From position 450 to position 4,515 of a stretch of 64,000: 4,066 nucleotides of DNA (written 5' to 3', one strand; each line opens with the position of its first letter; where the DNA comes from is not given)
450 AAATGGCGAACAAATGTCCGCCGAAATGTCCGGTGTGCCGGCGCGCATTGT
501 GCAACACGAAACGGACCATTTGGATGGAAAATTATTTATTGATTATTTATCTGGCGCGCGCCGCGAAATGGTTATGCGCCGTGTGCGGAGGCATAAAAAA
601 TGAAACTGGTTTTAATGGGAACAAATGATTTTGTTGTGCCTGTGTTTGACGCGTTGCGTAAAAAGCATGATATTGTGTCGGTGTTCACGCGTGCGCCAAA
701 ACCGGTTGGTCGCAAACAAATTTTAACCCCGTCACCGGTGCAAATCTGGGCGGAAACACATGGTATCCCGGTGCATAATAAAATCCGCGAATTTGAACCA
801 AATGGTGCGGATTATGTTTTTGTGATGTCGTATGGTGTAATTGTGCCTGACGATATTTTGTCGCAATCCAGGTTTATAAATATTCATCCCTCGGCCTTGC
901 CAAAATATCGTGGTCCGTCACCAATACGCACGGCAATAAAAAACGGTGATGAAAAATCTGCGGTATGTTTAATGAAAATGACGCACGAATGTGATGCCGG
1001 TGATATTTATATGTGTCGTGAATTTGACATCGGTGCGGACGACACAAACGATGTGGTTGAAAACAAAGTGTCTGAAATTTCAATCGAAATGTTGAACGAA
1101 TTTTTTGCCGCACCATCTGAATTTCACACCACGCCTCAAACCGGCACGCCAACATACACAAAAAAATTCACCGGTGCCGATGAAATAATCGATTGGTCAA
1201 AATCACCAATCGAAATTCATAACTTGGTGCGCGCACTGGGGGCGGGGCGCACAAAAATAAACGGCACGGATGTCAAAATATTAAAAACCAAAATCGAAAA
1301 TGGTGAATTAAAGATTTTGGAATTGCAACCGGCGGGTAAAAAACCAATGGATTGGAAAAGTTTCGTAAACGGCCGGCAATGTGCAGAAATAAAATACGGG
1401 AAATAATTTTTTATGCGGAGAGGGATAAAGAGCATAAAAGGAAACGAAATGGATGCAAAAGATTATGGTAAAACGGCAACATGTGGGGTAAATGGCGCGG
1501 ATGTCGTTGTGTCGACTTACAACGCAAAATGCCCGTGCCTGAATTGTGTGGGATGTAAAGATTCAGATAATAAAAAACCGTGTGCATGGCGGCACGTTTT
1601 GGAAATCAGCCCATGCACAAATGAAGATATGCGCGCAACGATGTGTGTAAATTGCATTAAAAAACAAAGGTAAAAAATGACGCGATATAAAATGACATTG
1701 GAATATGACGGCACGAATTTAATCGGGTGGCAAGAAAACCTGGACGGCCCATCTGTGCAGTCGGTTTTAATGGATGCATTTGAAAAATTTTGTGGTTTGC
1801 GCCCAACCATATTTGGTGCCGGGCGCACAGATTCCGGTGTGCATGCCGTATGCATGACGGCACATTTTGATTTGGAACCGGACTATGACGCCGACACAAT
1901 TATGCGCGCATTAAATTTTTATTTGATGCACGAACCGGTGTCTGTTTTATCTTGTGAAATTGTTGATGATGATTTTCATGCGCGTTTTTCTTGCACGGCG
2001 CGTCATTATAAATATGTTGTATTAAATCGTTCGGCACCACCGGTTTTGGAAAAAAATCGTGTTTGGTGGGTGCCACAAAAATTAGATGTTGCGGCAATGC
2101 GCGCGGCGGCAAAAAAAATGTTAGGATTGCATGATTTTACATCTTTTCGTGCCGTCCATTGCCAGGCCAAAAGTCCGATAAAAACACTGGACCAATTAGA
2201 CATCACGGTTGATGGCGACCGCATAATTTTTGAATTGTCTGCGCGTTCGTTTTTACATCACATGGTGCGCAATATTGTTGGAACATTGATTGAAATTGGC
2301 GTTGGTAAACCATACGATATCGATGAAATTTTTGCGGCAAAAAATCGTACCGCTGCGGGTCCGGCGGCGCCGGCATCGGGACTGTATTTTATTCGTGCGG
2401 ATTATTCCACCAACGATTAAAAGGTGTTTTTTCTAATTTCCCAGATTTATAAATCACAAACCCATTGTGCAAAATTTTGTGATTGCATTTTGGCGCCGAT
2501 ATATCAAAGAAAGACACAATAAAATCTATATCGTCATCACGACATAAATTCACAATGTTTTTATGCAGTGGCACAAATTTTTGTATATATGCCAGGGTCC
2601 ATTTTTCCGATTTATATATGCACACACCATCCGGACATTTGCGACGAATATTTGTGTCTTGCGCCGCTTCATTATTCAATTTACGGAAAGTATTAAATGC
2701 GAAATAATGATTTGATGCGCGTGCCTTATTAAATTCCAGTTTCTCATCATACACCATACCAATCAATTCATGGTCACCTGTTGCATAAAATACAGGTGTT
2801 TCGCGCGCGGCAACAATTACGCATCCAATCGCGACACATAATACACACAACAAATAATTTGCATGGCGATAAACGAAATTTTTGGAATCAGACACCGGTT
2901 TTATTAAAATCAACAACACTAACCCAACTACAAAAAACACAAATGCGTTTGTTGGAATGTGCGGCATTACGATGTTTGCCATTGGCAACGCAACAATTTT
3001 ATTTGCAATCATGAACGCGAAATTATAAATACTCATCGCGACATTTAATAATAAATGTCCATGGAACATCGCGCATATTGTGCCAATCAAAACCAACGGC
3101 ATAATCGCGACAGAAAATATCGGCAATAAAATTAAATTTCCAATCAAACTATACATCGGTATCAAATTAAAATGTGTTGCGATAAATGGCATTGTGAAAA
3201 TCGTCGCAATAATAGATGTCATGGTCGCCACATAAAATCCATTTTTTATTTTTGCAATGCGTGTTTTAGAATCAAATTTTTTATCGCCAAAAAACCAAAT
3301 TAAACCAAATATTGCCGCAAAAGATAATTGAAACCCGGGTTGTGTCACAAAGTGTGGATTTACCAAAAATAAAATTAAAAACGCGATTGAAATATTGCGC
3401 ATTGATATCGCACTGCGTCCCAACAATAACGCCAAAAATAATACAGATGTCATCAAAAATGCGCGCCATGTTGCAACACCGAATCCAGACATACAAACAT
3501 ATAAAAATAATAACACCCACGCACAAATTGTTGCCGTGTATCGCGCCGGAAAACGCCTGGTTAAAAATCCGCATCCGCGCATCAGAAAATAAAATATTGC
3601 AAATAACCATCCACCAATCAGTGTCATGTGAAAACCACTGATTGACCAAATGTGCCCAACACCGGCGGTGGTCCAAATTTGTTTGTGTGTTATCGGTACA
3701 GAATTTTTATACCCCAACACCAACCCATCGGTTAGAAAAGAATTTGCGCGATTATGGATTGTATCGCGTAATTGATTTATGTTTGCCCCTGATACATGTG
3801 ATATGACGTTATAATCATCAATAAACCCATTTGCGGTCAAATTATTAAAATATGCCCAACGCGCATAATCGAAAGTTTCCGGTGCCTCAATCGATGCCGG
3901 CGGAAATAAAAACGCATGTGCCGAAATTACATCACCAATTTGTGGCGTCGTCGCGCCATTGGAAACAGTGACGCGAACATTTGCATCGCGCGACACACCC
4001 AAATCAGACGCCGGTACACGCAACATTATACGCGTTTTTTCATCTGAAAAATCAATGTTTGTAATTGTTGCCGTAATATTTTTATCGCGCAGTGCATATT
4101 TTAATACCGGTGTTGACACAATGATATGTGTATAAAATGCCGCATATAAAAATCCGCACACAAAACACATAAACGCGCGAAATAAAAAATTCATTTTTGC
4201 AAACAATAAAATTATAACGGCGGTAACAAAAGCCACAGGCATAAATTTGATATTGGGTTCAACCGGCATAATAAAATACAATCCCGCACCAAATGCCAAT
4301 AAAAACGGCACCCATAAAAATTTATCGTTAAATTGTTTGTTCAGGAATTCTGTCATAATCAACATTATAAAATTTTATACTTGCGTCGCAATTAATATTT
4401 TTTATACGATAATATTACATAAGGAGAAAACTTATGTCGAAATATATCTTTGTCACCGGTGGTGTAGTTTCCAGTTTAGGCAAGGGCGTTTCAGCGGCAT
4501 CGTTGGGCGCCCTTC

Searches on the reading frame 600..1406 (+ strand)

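Call 6: search_protein_families(library=pfam, proteins=[window:600-1406:+], max_evalue=0.001)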
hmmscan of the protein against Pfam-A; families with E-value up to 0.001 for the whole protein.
window:600-1406:+ (268 aa): 2 families
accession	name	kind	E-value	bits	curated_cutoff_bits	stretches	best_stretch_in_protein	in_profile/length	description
PF00551.24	Formyl_trans_N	-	5.7e-25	88.5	26.1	1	2-165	2-177/181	Formyl transferase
PF02911.23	Formyl_trans_C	-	7.8e-12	45.7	21.1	1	192-235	4-50/100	Formyl transferase, C-terminal domain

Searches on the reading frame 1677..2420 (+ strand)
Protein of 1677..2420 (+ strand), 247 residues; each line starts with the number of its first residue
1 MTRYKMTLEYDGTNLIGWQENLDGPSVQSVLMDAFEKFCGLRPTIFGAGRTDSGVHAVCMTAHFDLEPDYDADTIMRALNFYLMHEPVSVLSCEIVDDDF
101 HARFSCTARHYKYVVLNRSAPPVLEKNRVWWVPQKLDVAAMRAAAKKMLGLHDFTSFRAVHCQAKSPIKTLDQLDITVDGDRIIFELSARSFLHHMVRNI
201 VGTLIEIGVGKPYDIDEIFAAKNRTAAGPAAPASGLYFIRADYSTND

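Call 6: search_protein_families(library=pfam, proteins=[window:1677-2420:+], max_evalue=0.001)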
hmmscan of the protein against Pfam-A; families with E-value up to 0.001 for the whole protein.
window:1677-2420:+ (247 aa): 1 family
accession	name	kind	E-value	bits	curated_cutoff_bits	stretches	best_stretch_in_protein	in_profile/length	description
PF01416.25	PseudoU_synth_1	-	4e-33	114.6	23.3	2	144-244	1-108/108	tRNA pseudouridine synthase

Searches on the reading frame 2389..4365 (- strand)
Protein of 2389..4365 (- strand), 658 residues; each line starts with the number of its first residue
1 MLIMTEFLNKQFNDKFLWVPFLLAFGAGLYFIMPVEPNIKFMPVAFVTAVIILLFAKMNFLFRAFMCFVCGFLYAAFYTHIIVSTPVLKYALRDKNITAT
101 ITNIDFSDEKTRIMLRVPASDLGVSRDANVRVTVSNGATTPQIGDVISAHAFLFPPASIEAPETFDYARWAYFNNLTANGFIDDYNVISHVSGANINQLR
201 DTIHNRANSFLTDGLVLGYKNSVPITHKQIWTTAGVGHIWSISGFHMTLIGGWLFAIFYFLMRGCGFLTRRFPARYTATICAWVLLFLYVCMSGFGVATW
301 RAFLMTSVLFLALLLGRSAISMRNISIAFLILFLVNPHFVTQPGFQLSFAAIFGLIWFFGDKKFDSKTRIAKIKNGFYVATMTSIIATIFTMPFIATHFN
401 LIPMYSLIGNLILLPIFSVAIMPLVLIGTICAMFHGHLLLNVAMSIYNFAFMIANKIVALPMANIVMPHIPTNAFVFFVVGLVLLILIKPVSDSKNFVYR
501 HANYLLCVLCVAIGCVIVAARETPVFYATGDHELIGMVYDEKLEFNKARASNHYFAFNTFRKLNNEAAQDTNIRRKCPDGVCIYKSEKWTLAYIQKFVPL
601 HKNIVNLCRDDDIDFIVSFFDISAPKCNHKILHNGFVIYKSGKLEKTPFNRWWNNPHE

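Call 6: search_protein_families(library=pfam, proteins=[window:2389-4365:-], max_evalue=0.001)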
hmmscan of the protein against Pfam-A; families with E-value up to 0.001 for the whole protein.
window:2389-4365:- (658 aa): 2 families
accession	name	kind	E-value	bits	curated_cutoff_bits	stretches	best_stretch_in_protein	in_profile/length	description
PF03772.21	Competence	-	2.2e-50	172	23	1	215-488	1-266/270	Competence protein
PF13567.11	DUF4131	-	1.2e-13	51.6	31.6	1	44-184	12-161/165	Domain of unknown function (DUF4131)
